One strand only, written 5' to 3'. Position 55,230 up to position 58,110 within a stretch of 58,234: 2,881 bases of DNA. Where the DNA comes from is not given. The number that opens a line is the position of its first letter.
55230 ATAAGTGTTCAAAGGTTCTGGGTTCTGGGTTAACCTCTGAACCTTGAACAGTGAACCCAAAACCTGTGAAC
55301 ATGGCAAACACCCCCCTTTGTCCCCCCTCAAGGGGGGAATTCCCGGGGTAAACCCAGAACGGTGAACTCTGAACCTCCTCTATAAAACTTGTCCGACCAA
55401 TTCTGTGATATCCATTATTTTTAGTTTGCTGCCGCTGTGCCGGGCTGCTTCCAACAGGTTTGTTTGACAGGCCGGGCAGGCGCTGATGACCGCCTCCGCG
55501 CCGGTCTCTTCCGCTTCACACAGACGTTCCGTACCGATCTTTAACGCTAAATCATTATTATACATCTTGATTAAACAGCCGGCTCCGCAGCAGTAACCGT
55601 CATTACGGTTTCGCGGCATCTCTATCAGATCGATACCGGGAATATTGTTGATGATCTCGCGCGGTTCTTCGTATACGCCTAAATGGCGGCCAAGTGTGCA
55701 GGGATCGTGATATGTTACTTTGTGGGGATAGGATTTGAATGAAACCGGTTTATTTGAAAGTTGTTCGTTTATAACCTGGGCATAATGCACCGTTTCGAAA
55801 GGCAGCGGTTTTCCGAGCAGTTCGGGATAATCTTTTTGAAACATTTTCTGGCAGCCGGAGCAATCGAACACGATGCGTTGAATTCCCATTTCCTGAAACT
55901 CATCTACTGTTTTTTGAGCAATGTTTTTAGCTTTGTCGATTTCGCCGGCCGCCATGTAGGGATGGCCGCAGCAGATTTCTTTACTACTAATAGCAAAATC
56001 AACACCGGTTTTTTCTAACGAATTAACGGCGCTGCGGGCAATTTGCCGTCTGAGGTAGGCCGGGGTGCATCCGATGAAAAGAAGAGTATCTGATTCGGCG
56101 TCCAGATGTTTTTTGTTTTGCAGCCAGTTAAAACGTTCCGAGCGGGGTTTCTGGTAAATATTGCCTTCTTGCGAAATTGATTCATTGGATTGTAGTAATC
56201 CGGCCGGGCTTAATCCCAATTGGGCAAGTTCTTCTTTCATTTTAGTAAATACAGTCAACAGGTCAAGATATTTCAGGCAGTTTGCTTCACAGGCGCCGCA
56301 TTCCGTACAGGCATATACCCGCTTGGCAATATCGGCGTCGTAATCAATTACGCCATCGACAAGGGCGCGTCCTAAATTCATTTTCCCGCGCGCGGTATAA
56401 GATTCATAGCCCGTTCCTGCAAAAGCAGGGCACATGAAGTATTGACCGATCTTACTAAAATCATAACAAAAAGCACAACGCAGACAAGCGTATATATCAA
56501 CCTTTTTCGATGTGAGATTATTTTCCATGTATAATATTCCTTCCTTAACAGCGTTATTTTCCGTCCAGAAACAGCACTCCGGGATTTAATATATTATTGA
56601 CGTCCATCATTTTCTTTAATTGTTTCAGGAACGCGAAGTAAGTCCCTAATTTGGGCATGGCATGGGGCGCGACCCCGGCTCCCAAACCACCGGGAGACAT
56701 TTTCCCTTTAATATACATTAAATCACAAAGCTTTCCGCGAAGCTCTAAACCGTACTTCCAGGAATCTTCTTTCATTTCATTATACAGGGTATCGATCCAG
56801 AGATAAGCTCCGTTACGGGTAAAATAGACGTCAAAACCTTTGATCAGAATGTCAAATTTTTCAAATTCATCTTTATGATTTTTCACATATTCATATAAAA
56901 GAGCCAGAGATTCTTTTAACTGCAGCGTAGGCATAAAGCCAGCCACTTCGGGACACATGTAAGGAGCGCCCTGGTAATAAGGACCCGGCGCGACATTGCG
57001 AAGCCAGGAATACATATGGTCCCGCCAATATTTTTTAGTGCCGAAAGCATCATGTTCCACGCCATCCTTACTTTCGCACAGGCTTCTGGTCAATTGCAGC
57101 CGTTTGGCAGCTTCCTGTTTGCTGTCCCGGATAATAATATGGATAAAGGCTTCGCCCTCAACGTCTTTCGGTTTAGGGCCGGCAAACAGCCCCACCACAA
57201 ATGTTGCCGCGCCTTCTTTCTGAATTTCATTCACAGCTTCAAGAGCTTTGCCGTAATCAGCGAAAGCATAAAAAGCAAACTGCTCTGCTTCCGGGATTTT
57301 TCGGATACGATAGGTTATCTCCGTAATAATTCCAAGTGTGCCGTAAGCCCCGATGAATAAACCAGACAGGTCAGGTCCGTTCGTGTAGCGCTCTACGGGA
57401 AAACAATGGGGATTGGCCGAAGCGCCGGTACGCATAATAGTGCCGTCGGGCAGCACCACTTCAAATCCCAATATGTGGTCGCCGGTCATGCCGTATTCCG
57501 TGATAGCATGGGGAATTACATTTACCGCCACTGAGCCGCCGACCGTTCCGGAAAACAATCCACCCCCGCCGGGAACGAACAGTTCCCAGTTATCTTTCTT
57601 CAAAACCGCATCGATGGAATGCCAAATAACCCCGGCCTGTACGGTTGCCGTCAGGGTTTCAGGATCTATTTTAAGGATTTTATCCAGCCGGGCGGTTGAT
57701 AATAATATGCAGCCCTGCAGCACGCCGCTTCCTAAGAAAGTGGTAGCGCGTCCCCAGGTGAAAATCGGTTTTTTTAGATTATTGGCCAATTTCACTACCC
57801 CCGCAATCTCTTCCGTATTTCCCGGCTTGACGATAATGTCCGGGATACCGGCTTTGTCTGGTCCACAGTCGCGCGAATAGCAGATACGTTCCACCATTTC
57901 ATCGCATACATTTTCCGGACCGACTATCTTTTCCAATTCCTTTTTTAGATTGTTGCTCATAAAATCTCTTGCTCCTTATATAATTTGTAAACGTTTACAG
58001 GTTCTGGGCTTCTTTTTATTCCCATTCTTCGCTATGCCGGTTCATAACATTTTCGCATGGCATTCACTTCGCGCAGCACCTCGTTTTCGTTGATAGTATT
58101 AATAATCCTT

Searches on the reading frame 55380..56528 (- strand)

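Call 23: search_protein_families(library=ncbifam, proteins=[window:55380-56528:-])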
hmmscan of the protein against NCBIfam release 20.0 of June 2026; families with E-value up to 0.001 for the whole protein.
window:55380-56528:- (382 aa): 12 families
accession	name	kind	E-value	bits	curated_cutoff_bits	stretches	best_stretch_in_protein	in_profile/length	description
NF004898.0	PRK06259.1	equivalog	6.2e-53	180.1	385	1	11-381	132-487/488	fumarate reductase (CoM/CoB) subunit TfrB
NF045670.1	quin_L_LdhH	equivalog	7.8e-45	153.3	800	1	123-378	445-705/706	L-lactate dehydrogenase (quinone) large subunit LdhH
NF008369.0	PRK11168.1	equivalog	3.6e-30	105.2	278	1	138-359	159-381/401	anaerobic glycerol-3-phosphate dehydrogenase subunit C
NF045663.1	diclust_near_Sec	equivalog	3.1e-26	91.7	530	1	69-363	350-623/759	pyridine nucleotide-disulfide oxidoreductase/dicluster-binding protein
TIGR03379.1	glycerol3P_GlpC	equivalog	4e-21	75.2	279.9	1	143-360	159-379/397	anaerobic glycerol-3-phosphate dehydrogenase subunit GlpC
NF045796.1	DsrK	equivalog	7.7e-20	70.9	400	1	65-359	111-417/453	sulfate reduction electron transfer complex DsrMKJOP subunit DsrK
NF008434.0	PRK11274.1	equivalog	8.8e-19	67.7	333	1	141-365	163-395/409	glycolate oxidase subunit GlcF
NF045724.1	ferredox_TmcB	equivalog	1.1e-17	63.8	735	1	12-378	40-424/430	electron transfer complex ferredoxin TmcB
NF045711.1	sulf_resp_HmcF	equivalog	6.1e-11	41.8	750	1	163-356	223-423/457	sulfate respiration complex iron-sulfur protein HmcF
TIGR03288.1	CoB_CoM_SS_B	equivalog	4.7e-09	35.9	345.15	1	281-356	161-235/290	CoB--CoM heterodisulfide reductase subunit B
NF041780.1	hetero_SS_HdrB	equivalog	2.5e-07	30.3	450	1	270-357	169-250/304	ferredoxin:CoB-CoM heterodisulfide reductase subunit HdrB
TIGR00273.1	TIGR00273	equivalog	0.00029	19.8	444.8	1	7-107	287-378/432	LutB/LldF family L-lactate oxidation iron-sulfur protein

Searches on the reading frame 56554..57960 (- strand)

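Call 23: search_protein_families(library=ncbifam, proteins=[window:56554-57960:-])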
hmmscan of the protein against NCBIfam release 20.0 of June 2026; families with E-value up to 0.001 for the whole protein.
window:56554-57960:- (468 aa): 10 families
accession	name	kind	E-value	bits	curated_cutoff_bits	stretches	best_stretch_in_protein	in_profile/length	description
TIGR00387.1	glcD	equivalog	7.7e-37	127.1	567.9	1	43-250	1-201/413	glycolate oxidase subunit GlcD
NF008408.0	PRK11230.1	equivalog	2.9e-22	78.8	897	1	17-250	33-258/499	glycolate oxidase subunit GlcD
NF049975.1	2HglutDHaseYdiJ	equivalog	3.5e-16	58.2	1350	1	39-181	51-195/1018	D-2-hydroxyglutarate dehydrogenase YdiJ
NF008439.0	PRK11282.1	equivalog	5.8e-16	58.3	284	1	50-250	9-200/358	glycolate oxidase subunit GlcE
NF053785.1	DcplphribOxDprE1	equivalog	2.7e-09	36.7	500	1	43-223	18-184/449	decaprenylphosphoryl-beta-D-ribose oxidase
TIGR01678.1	FAD_lactone_ox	subfamily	1.6e-07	30.6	396.8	1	39-192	14-163/438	sugar 1,4-lactone oxidase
NF041227.1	BagG_FevA2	exception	2.9e-07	29.4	850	1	40-192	46-192/455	bagremycin/ferroverdin biosynthesis FAD-dependent oxygenase BagG/FevA2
NF041226.1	BagK_FevA1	equivalog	1.2e-06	27.2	800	1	40-188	41-184/453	bagremycin/ferroverdin biosynthesis FAD-dependent oxygenase BagK/FevA1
TIGR01679.1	bact_FAD_ox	subfamily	0.00017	20.6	292.25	1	39-191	11-156/419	FAD-linked oxidoreductase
TIGR01676.1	GLDHase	equivalog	0.00035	19.5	458.25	1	43-118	65-140/541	L-galactonolactone dehydrogenase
